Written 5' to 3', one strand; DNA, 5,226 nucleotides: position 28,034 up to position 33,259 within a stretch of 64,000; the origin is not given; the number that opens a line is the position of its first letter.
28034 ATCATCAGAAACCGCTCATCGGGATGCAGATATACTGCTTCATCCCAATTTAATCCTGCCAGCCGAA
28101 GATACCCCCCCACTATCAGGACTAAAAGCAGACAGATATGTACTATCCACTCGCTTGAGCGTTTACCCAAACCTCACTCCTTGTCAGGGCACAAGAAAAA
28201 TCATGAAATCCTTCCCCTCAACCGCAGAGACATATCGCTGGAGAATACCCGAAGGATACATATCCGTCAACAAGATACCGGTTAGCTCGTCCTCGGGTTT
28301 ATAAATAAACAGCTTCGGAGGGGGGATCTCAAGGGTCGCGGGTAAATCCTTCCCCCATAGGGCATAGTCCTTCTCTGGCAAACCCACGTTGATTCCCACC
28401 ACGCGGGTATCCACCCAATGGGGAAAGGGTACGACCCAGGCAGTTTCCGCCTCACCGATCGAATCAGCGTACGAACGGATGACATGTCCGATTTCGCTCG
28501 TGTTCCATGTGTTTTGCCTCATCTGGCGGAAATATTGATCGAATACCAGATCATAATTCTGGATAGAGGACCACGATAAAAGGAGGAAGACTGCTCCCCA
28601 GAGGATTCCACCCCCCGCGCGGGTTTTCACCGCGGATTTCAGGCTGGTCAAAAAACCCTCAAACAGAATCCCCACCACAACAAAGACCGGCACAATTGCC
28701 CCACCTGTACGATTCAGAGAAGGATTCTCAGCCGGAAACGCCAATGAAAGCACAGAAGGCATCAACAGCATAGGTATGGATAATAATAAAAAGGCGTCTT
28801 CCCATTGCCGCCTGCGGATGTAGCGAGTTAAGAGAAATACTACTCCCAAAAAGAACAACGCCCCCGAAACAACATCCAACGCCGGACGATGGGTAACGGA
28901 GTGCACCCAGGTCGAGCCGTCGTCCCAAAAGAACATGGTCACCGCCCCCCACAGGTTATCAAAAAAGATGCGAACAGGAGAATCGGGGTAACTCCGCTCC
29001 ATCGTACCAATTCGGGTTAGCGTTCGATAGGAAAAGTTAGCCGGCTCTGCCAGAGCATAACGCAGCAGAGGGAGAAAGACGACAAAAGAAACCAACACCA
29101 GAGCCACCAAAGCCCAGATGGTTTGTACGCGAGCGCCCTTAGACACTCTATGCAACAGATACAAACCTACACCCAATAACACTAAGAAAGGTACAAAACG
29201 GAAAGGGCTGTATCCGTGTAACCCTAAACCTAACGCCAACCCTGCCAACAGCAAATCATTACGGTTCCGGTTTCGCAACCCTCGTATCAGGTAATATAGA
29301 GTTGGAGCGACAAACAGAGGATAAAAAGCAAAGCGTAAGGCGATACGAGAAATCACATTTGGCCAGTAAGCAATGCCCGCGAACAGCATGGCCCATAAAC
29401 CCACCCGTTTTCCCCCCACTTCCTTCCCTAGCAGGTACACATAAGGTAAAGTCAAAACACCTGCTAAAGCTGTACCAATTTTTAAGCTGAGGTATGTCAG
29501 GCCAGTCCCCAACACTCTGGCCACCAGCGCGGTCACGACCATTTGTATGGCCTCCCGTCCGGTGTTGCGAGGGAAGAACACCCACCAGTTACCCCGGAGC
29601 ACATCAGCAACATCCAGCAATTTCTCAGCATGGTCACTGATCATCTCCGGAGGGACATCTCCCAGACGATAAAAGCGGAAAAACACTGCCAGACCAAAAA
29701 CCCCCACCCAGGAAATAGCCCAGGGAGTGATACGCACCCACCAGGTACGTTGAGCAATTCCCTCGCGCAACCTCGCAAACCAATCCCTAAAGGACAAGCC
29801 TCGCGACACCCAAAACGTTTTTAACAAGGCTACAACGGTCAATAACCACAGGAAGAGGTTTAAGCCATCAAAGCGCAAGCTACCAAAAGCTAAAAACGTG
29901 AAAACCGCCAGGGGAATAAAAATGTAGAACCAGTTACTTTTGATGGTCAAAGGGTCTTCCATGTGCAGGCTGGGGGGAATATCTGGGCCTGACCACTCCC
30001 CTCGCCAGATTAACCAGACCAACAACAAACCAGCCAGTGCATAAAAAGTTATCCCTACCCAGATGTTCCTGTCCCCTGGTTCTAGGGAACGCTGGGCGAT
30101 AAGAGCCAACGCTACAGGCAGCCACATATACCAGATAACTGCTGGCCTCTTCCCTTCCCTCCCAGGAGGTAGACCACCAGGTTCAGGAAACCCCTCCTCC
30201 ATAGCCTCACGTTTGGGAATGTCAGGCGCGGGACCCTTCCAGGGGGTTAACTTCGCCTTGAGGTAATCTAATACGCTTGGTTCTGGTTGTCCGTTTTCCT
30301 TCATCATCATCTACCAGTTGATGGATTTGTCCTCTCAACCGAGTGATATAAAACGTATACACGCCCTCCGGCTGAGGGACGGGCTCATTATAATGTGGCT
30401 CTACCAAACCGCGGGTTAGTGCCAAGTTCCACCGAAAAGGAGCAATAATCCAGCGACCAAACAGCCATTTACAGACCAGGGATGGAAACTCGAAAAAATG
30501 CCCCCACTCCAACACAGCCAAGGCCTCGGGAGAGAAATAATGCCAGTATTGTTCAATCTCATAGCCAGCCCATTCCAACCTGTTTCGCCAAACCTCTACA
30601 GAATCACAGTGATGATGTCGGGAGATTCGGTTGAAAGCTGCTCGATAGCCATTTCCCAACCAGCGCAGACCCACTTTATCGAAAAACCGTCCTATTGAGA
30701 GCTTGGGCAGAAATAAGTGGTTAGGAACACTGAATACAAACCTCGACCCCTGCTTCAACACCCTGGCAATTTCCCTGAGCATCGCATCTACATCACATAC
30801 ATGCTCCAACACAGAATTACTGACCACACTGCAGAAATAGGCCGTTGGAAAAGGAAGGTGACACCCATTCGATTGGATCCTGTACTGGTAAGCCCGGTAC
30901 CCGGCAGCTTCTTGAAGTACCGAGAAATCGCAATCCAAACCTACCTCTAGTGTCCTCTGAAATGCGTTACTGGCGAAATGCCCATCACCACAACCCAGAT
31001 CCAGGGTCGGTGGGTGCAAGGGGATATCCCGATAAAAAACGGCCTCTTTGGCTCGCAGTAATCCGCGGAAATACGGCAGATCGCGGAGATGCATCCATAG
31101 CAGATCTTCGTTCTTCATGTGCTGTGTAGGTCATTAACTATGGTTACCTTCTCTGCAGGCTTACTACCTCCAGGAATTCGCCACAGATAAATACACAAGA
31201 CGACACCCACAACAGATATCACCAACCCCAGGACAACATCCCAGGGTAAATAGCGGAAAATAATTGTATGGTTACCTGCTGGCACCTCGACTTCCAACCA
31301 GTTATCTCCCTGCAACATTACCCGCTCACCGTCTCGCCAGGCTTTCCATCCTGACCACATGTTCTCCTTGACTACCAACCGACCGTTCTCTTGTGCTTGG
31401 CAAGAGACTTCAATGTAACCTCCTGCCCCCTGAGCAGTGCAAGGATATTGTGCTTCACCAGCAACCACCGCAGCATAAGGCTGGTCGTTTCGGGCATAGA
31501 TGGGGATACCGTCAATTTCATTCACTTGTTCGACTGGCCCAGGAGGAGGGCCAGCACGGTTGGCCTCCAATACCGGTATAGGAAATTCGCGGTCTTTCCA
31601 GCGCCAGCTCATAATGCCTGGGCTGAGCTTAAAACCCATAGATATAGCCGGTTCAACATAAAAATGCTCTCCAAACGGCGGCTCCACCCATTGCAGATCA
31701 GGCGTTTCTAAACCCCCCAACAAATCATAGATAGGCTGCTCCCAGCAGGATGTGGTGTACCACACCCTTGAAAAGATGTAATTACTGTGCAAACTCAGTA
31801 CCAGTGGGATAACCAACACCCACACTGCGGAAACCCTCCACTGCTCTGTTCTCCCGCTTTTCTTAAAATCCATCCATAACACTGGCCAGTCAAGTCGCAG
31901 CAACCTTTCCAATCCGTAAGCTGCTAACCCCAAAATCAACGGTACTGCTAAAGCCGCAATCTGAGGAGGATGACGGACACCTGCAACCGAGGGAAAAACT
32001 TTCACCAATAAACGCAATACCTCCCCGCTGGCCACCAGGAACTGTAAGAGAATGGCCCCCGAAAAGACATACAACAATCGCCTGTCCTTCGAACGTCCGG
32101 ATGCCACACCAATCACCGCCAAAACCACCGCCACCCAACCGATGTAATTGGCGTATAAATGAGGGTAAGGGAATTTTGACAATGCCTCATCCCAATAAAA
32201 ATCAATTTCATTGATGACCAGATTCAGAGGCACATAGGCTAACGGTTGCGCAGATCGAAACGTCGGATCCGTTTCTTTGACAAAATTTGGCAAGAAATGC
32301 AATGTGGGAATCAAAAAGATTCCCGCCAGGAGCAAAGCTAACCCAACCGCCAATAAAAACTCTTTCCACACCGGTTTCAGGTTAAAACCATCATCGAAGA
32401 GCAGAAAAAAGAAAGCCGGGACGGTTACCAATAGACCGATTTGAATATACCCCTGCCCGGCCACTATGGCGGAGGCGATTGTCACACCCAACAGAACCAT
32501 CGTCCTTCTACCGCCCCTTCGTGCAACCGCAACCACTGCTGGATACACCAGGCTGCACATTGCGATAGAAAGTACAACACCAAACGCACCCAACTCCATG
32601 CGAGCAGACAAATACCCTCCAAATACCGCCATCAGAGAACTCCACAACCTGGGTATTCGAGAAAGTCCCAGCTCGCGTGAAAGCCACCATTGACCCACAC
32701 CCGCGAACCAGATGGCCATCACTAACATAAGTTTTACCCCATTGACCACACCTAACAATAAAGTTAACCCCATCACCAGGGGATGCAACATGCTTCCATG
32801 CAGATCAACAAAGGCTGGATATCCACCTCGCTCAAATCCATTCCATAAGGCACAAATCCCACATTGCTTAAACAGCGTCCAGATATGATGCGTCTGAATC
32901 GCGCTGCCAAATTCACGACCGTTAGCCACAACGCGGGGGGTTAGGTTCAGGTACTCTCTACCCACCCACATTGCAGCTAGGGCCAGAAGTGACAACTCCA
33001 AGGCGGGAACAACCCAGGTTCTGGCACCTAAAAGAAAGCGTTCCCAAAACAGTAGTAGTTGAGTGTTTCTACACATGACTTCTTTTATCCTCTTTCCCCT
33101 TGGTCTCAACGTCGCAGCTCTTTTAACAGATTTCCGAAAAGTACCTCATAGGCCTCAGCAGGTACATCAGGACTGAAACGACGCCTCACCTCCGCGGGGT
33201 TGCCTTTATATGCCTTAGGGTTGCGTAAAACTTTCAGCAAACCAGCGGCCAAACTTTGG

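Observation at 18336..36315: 18-kb co-directional operon dominated by five giant polytopic GT-C/YYY membrane proteins: an uncharacterised envelope glycan assembly locus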

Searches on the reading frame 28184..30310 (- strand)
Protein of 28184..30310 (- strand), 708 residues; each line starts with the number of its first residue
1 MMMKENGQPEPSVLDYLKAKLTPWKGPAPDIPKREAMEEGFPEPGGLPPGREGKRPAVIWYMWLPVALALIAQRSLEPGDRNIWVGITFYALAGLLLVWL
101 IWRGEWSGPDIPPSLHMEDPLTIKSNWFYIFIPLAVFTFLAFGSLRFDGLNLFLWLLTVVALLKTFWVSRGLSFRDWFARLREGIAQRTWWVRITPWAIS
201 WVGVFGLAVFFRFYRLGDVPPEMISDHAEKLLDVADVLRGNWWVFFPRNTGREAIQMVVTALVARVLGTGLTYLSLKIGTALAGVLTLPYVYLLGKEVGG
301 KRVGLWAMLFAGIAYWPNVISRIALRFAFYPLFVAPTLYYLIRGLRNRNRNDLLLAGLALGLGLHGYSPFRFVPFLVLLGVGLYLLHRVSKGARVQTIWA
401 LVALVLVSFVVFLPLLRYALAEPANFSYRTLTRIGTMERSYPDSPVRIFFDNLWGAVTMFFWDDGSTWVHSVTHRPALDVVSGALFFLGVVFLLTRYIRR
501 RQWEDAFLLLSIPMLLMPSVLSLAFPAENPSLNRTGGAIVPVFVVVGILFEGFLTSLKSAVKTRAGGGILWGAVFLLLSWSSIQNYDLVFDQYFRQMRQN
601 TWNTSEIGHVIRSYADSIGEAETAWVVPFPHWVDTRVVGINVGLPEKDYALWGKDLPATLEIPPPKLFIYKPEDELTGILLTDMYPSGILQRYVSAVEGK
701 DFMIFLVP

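Call 3: search_protein_families(library=pfam, proteins=[window:28184-30310:-], max_evalue=0.01)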
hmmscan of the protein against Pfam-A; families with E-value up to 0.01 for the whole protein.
window:28184-30310:- (708 aa): 1 family
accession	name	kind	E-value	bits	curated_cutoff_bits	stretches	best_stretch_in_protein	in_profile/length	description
PF13231.12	PMT_2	-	9.7e-10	39.3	26.1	1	261-416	11-158/160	Dolichyl-phosphate-mannose-protein mannosyltransferase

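Call 4: search_protein_families(library=ncbifam, proteins=[window:28184-30310:-], max_evalue=0.01)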
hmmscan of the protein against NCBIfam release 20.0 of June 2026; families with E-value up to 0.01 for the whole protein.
window:28184-30310:- (708 aa): 0 families

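Call 22: search_solved_structures(query=window:28184-30310:-, max_evalue=1)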
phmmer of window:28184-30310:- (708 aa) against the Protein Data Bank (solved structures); distinct sequences matched with E-value up to 1: 0.

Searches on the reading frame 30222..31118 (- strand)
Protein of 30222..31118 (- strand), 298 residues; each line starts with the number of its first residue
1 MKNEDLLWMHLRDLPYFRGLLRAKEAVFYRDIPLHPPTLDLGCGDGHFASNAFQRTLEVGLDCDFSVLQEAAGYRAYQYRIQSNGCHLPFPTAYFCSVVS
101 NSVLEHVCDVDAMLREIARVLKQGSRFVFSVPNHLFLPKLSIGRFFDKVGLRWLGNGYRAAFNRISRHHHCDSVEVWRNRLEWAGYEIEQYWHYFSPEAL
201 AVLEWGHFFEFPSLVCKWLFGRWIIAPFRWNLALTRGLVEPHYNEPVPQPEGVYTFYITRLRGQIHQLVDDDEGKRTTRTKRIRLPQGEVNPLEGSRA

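Call 3: search_protein_families(library=pfam, proteins=[window:30222-31118:-], max_evalue=0.01)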
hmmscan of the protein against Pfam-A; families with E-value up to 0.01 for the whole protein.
window:30222-31118:- (298 aa): 6 families
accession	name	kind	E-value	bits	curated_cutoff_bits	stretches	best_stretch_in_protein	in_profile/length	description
PF08241.18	Methyltransf_11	-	9.2e-15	55.5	21.2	1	39-129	1-95/95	Methyltransferase domain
PF13489.12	Methyltransf_23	-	1.2e-11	45.1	27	1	33-190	21-163/164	Methyltransferase domain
PF13847.12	Methyltransf_31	-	9.6e-11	42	27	1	38-133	7-113/145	Methyltransferase domain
PF13649.12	Methyltransf_25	-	1.4e-09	38.9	27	1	39-124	2-96/97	Methyltransferase domain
PF08242.18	Methyltransf_12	-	8.2e-07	30.1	30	1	39-126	1-97/98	Methyltransferase domain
PF01209.24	Ubie_methyltran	-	0.0012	18.7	20.1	1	77-129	100-151/233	ubiE/COQ5 methyltransferase family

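Call 4: search_protein_families(library=ncbifam, proteins=[window:30222-31118:-], max_evalue=0.01)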
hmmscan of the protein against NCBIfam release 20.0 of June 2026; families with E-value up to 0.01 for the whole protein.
window:30222-31118:- (298 aa): 19 families
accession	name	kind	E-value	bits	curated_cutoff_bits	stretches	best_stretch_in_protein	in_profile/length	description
NF045667.1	MTase_DVU1556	equivalog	3.7e-13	49.4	155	1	38-130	26-120/213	DVU_1556 family methyltransferase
TIGR02072.1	BioC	equivalog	2.2e-08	34.2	184.95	1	38-133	38-136/244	malonyl-ACP O-methyltransferase BioC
NF047649.1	MTase_UXPK_star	exception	3e-07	29.8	460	1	38-129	81-181/283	methyltransferase/UXPK-star double selenoprotein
NF001241.0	PRK00216.1-2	equivalog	3.1e-07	30.3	327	1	39-130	56-148/231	demethylmenaquinone methyltransferase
NF041537.1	ArsM_AhpD_UU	exception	3.8e-06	25.9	510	1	82-129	133-180/345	arsenite methyltransferase/AhpD domain selenoprotein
NF007610.0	PRK10258.1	equivalog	7.1e-06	25.5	342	1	38-140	46-149/251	malonyl-ACP O-methyltransferase BioC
NF041536.1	ArsM_DUF2284_UU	exception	9.7e-06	24.2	575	1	81-129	132-180/459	arsenite methyltransferase/DUF2284 domain selenoprotein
NF045882.1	PLipidMtase_Leg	equivalog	2e-05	24.4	390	1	85-148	99-159/207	phospholipid N-methyltransferase PmtA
TIGR01983.1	UbiG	equivalog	5.8e-05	22.5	102.95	1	38-134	53-156/228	bifunctional 2-polyprenyl-6-hydroxyphenol methylase/3-demethylubiquinol 3-O-methyltransferase UbiG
NF001240.0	PRK00216.1-1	equivalog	0.00017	20.7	378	1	80-128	119-167/251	bifunctional demethylmenaquinone methyltransferase/2-methoxy-6-polyprenyl-1,4-benzoquinol methylase UbiE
TIGR02081.1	metW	equivalog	0.00019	21.1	189.5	1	27-134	6-112/194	methionine biosynthesis protein MetW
NF052510.1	methyltran_MpqE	exception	0.00025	20.5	335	1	80-137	102-162/234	methyl-plastoquinone biosynthesis methyltransferase MpqE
TIGR01934.1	MenG_MenH_UbiE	subfamily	0.00035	20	158.35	1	38-128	43-140/223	ubiquinone/menaquinone biosynthesis methyltransferase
NF041675.1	sarc_dimgly_tmase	equivalog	0.00036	20.6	550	1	87-155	127-196/278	sarcosine/dimethylglycine N-methyltransferase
NF008823.0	PRK11873.1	subfamily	0.00043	19.8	263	1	87-130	139-182/272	arsenite methyltransferase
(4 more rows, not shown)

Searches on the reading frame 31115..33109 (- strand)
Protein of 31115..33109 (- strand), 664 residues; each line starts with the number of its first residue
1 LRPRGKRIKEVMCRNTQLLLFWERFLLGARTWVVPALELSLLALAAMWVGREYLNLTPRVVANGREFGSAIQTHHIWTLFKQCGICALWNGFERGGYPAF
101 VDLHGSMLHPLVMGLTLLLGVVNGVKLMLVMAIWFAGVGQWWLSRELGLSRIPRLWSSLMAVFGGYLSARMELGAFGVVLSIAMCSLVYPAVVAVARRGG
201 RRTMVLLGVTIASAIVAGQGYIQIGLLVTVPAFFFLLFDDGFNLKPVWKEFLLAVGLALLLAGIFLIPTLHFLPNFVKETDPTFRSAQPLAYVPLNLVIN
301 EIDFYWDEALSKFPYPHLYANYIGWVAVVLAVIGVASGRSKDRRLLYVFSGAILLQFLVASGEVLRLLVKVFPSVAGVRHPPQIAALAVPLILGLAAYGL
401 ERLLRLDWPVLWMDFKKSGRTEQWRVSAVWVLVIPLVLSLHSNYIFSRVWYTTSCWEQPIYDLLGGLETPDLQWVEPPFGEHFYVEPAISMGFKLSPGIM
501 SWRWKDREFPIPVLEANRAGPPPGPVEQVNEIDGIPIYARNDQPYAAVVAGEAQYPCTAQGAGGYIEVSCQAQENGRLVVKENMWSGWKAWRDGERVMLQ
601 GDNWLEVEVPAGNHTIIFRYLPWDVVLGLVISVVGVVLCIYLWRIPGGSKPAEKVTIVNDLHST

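Call 3: search_protein_families(library=pfam, proteins=[window:31115-33109:-], max_evalue=0.01)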
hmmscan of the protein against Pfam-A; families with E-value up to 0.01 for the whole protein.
window:31115-33109:- (664 aa): 1 family
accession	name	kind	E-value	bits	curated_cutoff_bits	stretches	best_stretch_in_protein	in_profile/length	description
PF09586.16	YfhO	-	8.2e-07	28.2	28.5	1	533-632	732-835/835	Bacterial membrane protein YfhO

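Call 4: search_protein_families(library=ncbifam, proteins=[window:31115-33109:-], max_evalue=0.01)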
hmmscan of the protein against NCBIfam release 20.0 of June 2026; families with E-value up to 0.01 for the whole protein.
window:31115-33109:- (664 aa): 0 families

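Call 63: find_homologous_proteins(query=window:31115-33109:-, max_evalue=0.001)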
Query window:31115-33109:- (664 aa): 339 proteins with E <= 0.001 among 8000 candidates; the best 120 are listed.
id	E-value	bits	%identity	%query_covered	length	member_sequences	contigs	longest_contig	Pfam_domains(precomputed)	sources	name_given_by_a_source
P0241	0.0e+0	1498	100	98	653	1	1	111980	PF09586.17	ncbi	ncbi:MAG: hypothetical protein AB1345_06260 [Chloroflexota bacterium]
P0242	5.8e-249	846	58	96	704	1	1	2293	-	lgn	-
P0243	1.1e-247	842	59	92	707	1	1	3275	-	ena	-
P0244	1.7e-241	822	59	93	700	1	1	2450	-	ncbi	-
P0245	2.4e-240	818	59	94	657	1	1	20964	-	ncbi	-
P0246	2.2e-239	815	59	92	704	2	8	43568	-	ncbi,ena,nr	ncbi:MAG: hypothetical protein H8D34_01160 [Chloroflexi bacterium]|nr:hypothetical protein [Chlorofl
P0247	1.1e-238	812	58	92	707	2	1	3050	-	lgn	-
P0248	4.3e-238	810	55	97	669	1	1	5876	-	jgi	-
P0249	4.5e-237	807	57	94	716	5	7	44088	-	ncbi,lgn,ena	-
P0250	9.3e-237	806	55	99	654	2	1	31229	-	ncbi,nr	ncbi:MAG: hypothetical protein GXP41_02510 [Chloroflexi bacterium]|nr:hypothetical protein [Chlorofl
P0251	1.4e-236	805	58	91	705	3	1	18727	-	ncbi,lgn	-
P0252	7.9e-236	803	54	97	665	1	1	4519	-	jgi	-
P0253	9.8e-236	803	57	92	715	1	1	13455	-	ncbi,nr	ncbi:MAG: hypothetical protein JW862_19895 [Anaerolineales bacterium]|nr:hypothetical protein [Anaer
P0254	4.8e-235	800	59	92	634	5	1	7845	-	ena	-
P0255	2.6e-234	798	56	98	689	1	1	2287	-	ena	-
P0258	3.8e-229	781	54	96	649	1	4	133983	-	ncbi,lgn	ncbi:MAG: hypothetical protein R6U57_05420 [Anaerolineales bacterium]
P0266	5.2e-225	767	57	90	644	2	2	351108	-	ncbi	-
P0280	1.3e-217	743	53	91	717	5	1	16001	PF09586.17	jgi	-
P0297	3.3e-210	718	52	92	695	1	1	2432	PF09586.17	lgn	-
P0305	1.8e-207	709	50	91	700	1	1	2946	PF09586.17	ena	-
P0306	2.5e-207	709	51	92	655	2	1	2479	PF09586.17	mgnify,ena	mgnify:CR=1 FL=1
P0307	4.0e-207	708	52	92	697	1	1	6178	PF09586.17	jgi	-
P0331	9.1e-202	690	49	91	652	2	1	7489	PF09586.17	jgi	-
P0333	2.1e-201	689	51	92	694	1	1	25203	PF09586.17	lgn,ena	-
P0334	2.8e-201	689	51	92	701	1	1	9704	PF09586.17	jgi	jgi:hypothetical protein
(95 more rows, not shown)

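Call 66: find_encoding_contigs(protein=P0266, flank=10000, max_places=1)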
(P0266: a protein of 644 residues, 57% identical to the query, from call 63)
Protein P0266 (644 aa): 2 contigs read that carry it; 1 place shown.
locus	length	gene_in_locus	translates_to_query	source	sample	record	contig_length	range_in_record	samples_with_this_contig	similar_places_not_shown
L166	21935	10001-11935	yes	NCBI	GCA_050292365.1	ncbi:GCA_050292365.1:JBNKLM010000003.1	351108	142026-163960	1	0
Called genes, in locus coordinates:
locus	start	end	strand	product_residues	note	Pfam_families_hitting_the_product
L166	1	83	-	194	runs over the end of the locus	-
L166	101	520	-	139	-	PF09962:DUF2196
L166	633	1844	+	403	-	PF03807:F420_oxidored (faint), PF02317:Octopine_DH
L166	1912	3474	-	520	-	PF02085:Cytochrom_CIII (faint), PF14522:Cytochrome_C7 (faint), PF14537:Cytochrom_c3_2 (weak), PF22113:Mtrc-MtrF_II-IV_dom (faint)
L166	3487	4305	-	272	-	-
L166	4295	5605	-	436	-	PF07992:Pyr_redox_2, PF13738:Pyr_redox_3, PF00070:Pyr_redox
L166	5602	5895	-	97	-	PF13746:Fer4_18 (faint), PF13484:Fer4_16 (faint), PF13534:Fer4_17 (faint), PF12838:Fer4_7 (faint), PF14697:Fer4_21 (faint), PF00037:Fer4 (faint), PF13237:Fer4_10, PF13187:Fer4_9, +3 more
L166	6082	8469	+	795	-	PF13520:AA_permease_2 (weak), PF00582:Usp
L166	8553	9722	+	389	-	PF02771:Acyl-CoA_dh_N, PF02770:Acyl-CoA_dh_M, PF00441:Acyl-CoA_dh_1, PF08028:Acyl-CoA_dh_2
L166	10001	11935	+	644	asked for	-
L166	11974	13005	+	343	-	PF00535:Glycos_transf_2, PF13641:Glyco_tranf_2_3 (weak)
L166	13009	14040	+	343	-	PF08240:ADH_N, PF00107:ADH_zinc_N, PF13602:ADH_zinc_N_2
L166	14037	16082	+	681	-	-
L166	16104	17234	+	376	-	-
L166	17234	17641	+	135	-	-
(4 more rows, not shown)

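Call 67: find_encoding_contigs(protein=P0258, flank=10000, max_places=1)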
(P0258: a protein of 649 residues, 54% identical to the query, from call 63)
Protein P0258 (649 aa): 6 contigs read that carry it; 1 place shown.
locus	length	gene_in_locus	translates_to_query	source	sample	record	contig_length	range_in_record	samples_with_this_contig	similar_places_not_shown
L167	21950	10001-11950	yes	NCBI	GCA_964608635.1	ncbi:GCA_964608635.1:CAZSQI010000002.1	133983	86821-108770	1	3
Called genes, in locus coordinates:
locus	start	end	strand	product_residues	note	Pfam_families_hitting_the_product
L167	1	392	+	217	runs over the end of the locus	PF12844:HTH_19, PF13560:HTH_31, PF01381:HTH_3, PF13443:HTH_26, PF02311:AraC_binding (weak), PF07883:Cupin_2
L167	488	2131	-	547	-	PF05960:DUF885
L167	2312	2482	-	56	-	-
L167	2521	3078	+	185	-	PF08020:DUF1706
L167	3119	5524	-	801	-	PF13757:VIT_2 (faint), PF08487:VIT, PF00092:VWA, PF13519:VWA_2, PF13768:VWA_3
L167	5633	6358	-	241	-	PF00702:Hydrolase, PF13419:HAD_2 (weak)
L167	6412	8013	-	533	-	PF01425:Amidase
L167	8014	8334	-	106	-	PF20977:GatF (weak), PF02686:GatC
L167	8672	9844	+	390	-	PF02771:Acyl-CoA_dh_N, PF02770:Acyl-CoA_dh_M, PF00441:Acyl-CoA_dh_1, PF08028:Acyl-CoA_dh_2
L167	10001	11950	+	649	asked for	-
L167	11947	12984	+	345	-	PF08240:ADH_N, PF00107:ADH_zinc_N, PF13602:ADH_zinc_N_2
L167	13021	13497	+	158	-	-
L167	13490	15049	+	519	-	PF01039:Carboxyl_trans, PF03255:ACCA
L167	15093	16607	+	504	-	PF00289:Biotin_carb_N, PF02222:ATP-grasp (weak), PF02786:CPSase_L_D2, PF07478:Dala_Dala_lig_C, PF02785:Biotin_carb_C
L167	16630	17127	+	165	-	PF00364:Biotin_lipoyl, PF25917:BSH_RND (weak), PF25973:BSH_CzcB (faint), PF25984:BSH_YknX (weak)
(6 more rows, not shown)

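Call 68: find_encoding_contigs(protein=P0246, flank=10000, max_places=1)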
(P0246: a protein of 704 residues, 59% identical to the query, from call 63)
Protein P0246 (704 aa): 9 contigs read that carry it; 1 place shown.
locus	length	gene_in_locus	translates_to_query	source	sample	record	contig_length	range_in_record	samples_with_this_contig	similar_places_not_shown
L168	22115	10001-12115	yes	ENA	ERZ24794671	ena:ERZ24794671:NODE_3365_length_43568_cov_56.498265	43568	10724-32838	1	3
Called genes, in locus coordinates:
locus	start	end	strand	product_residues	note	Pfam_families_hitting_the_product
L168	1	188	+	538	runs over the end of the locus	PF01266:DAO (faint), PF13450:NAD_binding_8 (weak), PF00732:GMC_oxred_N (weak), PF05199:GMC_oxred_C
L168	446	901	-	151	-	PF00583:Acetyltransf_1 (weak), PF13673:Acetyltransf_10 (weak), PF13508:Acetyltransf_7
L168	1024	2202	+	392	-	PF02771:Acyl-CoA_dh_N, PF02770:Acyl-CoA_dh_M, PF00441:Acyl-CoA_dh_1, PF08028:Acyl-CoA_dh_2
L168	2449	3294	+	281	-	-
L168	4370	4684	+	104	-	-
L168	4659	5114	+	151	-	PF20126:TumE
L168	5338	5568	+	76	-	PF04255:DUF433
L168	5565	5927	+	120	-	PF01927:Mut7-C, PF18480:DUF5615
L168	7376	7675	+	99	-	PF01381:HTH_3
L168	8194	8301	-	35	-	-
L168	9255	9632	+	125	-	PF10387:DUF2442 (faint)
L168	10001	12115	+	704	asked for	-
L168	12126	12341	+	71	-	-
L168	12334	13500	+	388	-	-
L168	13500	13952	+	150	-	-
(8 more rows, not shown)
